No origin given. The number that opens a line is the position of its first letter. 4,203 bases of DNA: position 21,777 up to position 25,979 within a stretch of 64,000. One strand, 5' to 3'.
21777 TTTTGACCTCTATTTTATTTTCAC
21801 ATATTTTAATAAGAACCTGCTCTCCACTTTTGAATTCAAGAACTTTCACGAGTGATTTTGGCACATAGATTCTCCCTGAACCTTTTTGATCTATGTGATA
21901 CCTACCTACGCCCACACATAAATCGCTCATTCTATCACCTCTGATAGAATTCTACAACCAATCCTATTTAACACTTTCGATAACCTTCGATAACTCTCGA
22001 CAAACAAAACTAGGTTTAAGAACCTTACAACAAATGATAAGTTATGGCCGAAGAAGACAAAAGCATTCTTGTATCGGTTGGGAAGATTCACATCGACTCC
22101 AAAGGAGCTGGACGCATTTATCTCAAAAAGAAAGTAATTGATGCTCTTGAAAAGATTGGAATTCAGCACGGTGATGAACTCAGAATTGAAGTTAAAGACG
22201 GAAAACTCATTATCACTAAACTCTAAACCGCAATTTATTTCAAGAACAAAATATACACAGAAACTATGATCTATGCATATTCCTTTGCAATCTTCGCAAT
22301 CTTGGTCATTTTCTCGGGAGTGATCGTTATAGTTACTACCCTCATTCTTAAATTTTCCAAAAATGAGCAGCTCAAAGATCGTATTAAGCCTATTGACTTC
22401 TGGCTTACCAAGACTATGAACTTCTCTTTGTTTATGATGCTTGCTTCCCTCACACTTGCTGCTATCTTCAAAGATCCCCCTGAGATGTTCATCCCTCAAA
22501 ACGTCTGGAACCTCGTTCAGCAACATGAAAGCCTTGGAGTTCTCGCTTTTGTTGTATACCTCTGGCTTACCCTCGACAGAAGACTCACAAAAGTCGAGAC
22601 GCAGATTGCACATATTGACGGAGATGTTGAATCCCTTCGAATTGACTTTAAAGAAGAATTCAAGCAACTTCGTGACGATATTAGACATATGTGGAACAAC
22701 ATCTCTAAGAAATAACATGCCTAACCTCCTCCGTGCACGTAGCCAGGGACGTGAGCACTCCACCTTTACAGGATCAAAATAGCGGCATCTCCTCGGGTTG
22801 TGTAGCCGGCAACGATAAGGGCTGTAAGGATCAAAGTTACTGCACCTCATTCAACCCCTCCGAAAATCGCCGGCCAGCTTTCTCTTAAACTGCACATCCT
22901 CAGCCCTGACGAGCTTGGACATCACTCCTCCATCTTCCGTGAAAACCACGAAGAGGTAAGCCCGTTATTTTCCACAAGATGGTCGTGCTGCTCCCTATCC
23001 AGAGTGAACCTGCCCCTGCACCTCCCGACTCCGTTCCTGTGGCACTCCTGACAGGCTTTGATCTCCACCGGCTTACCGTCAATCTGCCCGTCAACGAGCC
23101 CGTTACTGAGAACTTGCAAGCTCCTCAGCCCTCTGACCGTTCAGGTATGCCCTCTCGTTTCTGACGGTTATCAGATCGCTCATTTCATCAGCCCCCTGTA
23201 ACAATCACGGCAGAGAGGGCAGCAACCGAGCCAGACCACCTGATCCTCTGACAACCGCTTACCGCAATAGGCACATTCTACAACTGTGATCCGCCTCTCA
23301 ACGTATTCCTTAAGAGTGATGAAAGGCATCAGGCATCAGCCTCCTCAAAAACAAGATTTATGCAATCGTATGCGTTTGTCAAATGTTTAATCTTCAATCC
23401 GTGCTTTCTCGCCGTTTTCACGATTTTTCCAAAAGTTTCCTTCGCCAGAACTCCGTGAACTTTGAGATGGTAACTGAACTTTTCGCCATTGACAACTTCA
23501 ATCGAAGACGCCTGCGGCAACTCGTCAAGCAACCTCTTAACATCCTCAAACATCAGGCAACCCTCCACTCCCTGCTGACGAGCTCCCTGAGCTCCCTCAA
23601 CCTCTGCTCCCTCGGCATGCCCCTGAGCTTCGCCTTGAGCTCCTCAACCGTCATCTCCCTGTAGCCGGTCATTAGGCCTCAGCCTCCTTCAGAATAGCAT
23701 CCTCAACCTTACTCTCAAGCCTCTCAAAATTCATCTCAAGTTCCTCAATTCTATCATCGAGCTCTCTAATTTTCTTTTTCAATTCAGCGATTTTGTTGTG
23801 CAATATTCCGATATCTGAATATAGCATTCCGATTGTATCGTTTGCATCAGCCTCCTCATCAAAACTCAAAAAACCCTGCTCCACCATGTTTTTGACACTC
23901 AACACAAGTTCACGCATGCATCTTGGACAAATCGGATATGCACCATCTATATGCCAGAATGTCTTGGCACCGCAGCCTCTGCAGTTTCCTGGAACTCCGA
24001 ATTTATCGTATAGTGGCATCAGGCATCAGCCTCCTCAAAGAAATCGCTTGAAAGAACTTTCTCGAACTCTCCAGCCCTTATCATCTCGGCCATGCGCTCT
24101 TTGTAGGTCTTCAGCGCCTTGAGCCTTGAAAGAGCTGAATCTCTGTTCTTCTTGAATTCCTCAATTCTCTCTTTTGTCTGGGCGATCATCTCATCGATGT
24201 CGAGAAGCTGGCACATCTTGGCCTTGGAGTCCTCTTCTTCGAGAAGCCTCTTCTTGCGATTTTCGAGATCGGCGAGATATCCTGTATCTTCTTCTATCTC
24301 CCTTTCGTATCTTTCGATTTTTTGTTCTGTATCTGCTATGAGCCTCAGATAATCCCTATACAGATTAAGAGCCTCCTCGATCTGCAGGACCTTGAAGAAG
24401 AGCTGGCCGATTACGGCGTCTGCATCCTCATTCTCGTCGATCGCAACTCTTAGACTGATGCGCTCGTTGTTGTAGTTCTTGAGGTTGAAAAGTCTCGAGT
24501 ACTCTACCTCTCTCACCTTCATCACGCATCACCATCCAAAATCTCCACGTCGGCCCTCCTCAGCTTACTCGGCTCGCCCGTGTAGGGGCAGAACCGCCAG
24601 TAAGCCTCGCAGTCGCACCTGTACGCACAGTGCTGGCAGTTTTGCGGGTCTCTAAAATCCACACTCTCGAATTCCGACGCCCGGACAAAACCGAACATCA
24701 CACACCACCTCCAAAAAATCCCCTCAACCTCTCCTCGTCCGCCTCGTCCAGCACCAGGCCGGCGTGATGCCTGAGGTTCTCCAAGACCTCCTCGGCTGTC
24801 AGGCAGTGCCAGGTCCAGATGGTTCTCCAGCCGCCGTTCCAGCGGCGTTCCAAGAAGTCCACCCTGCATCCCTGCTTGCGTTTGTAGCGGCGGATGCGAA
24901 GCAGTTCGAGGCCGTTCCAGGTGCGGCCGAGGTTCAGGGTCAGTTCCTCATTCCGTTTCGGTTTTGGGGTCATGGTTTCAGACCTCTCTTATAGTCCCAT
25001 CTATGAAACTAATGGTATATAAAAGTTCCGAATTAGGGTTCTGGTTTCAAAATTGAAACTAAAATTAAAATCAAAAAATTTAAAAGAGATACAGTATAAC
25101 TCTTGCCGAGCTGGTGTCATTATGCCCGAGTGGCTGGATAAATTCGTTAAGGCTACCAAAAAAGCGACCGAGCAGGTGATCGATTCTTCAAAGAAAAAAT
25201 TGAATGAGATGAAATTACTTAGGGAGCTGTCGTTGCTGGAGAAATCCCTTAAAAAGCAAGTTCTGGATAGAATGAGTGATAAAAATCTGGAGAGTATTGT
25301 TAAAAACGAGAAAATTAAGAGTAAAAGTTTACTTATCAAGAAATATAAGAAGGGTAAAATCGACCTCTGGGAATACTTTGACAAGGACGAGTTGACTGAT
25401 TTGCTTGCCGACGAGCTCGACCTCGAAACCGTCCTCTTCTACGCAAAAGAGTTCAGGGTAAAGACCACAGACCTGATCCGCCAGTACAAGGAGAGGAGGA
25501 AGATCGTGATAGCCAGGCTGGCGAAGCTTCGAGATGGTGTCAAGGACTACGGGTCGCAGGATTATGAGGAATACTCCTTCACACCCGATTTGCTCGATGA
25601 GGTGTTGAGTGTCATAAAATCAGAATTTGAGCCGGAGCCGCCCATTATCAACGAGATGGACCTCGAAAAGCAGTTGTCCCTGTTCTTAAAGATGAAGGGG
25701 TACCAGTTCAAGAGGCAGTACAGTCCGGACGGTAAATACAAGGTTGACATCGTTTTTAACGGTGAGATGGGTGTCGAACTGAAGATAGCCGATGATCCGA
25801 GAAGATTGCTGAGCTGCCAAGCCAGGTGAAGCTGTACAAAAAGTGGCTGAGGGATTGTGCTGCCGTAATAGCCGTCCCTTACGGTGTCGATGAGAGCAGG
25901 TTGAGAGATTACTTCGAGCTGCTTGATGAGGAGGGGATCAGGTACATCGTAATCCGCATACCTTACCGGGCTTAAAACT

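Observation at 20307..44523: Asymmetric decay: structural operon intact, replication/accessory half broken, suggesting possible domestication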

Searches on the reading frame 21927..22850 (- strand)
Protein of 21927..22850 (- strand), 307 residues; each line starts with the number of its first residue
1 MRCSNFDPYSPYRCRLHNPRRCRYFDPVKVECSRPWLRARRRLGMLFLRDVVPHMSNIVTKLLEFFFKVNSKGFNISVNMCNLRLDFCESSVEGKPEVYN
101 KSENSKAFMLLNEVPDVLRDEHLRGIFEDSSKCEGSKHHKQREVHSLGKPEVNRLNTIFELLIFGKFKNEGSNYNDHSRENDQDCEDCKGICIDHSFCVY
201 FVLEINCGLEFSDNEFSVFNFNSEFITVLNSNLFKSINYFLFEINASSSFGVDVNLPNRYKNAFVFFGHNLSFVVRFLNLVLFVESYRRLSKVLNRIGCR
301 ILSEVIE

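Call 8: search_protein_families(library=pfam, proteins=[window:21927-22850:-], max_evalue=0.01)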
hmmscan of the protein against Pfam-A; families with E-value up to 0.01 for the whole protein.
window:21927-22850:- (307 aa): 0 families

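Call 15: find_encoding_contigs(protein=window:21927-22850:-, flank=10000, max_places=10)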
Protein window:21927-22850:- (307 aa): 2 contigs read that carry it; 2 places shown.
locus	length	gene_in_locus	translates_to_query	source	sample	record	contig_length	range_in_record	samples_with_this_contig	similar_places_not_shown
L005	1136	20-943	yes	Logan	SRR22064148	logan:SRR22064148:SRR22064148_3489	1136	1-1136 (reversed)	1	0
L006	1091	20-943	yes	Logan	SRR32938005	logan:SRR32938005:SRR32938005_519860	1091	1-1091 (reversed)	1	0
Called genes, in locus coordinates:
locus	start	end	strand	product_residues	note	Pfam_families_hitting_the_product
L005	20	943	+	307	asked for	-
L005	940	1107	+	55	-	-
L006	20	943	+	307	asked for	-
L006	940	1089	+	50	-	?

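Call 39: search_protein_families(library=phrogs, proteins=[window:21927-22850:-], max_evalue=0.01)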
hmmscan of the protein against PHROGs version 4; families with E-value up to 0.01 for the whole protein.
window:21927-22850:- (307 aa): 0 families

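Call 40: search_protein_families(library=padloc, proteins=[window:21927-22850:-], max_evalue=0.01)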
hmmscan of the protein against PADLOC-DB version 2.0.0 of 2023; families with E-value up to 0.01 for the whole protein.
window:21927-22850:- (307 aa): 0 families

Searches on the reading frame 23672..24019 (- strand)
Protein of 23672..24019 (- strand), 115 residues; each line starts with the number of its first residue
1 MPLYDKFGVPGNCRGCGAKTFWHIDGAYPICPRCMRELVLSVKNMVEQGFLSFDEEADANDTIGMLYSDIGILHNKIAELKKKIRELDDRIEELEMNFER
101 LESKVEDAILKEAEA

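Call 39: search_protein_families(library=phrogs, proteins=[window:23672-24019:-], max_evalue=0.01)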
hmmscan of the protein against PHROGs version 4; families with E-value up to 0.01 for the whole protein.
window:23672-24019:- (115 aa): 11 families
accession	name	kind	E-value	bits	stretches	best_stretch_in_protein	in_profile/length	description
phrog_739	-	lysis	0.00082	20.6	1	65-109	17-61/122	Rz-like spanin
phrog_1244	-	unknown function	0.00095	19.6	1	49-108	21-80/157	-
phrog_6664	-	unknown function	0.0017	19.8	1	58-108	35-85/97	-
phrog_17187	-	unknown function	0.0037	18.4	1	28-94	69-130/138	-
phrog_38539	-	unknown function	0.0039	18.5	1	66-103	31-68/70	-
phrog_1193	-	other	0.0062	17.5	1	74-103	5-34/76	hemolysin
phrog_3550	-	unknown function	0.0064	17.8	0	78-106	5-32/79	-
phrog_2619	-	unknown function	0.0064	17.7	1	56-107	57-107/124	-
phrog_13179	-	unknown function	0.0085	16.8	0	58-111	52-105/159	-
phrog_7330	-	unknown function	0.0099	17.2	0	70-106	44-80/82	-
phrog_1315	-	unknown function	0.01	17.1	0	24-44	30-50/108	-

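Call 40: search_protein_families(library=padloc, proteins=[window:23672-24019:-], max_evalue=0.01)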
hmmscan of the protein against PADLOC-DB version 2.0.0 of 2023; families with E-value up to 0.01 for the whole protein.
window:23672-24019:- (115 aa): 7 families
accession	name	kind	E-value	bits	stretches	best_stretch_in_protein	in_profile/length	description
PDLC02720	PbeC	-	0.00018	18.4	1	33-106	327-399/624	PbeC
PDLC03863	LmuB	-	0.00098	15.9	1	33-106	322-386/610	-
PDLC03859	LmuB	-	0.0011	16.3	1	31-106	334-414/611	-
PDLC00254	LmuB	-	0.0018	15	1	59-103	166-210/563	AAA ATPase domain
PDLC03862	LmuB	-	0.0025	14.2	1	30-107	332-406/643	-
PDLC03860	LmuB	-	0.0046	13.5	1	30-107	292-362/565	-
PDLC02722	PbeC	-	0.0088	12.7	1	56-108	191-243/643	PbeC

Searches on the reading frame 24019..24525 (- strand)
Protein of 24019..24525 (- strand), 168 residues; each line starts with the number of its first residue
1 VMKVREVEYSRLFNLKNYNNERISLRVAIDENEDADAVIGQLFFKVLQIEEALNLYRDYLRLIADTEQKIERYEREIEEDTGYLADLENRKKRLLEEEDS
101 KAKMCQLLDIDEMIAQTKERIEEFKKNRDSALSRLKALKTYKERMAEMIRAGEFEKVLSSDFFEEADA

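Call 8: search_protein_families(library=pfam, proteins=[window:24019-24525:-], max_evalue=0.01)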
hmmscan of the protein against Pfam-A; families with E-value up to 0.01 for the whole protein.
window:24019-24525:- (168 aa): 0 families

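Call 39: search_protein_families(library=phrogs, proteins=[window:24019-24525:-], max_evalue=0.01)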
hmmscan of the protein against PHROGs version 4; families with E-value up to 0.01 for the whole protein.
window:24019-24525:- (168 aa): 1 family
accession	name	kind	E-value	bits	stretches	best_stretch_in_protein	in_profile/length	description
phrog_1491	-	tail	0.0037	18.1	1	67-137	133-203/211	tail fiber protein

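Call 40: search_protein_families(library=padloc, proteins=[window:24019-24525:-], max_evalue=0.01)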
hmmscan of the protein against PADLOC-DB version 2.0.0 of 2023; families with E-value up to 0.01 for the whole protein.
window:24019-24525:- (168 aa): 2 families
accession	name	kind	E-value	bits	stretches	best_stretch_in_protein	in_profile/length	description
PDLC00516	JetC1|JetC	-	0.0004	16.6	1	49-151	269-371/1098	DUF3584 domain; MukB-like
PDLC00519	JetC1|JetC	-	0.0012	15.1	1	33-147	256-370/1097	DUF3584 domain; MukB-like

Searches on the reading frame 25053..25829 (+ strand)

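Call 8: search_protein_families(library=pfam, proteins=[window:25053-25829:+], max_evalue=0.01)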
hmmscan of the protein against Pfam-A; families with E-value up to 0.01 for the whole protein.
window:25053-25829:+ (258 aa): 0 families

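Call 39: search_protein_families(library=phrogs, proteins=[window:25053-25829:+], max_evalue=0.01)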
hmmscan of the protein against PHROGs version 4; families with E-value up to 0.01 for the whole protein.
window:25053-25829:+ (258 aa): 2 families
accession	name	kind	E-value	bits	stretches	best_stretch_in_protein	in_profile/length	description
phrog_28707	-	DNA, RNA and nucleotide metabolism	6.1e-08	33.2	1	111-248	28-167/244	nuclease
phrog_5928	-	unknown function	3.5e-05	24.7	1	199-250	23-74/124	-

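Call 40: search_protein_families(library=padloc, proteins=[window:25053-25829:+], max_evalue=0.01)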
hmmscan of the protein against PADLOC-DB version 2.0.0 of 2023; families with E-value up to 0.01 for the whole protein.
window:25053-25829:+ (258 aa): 0 families
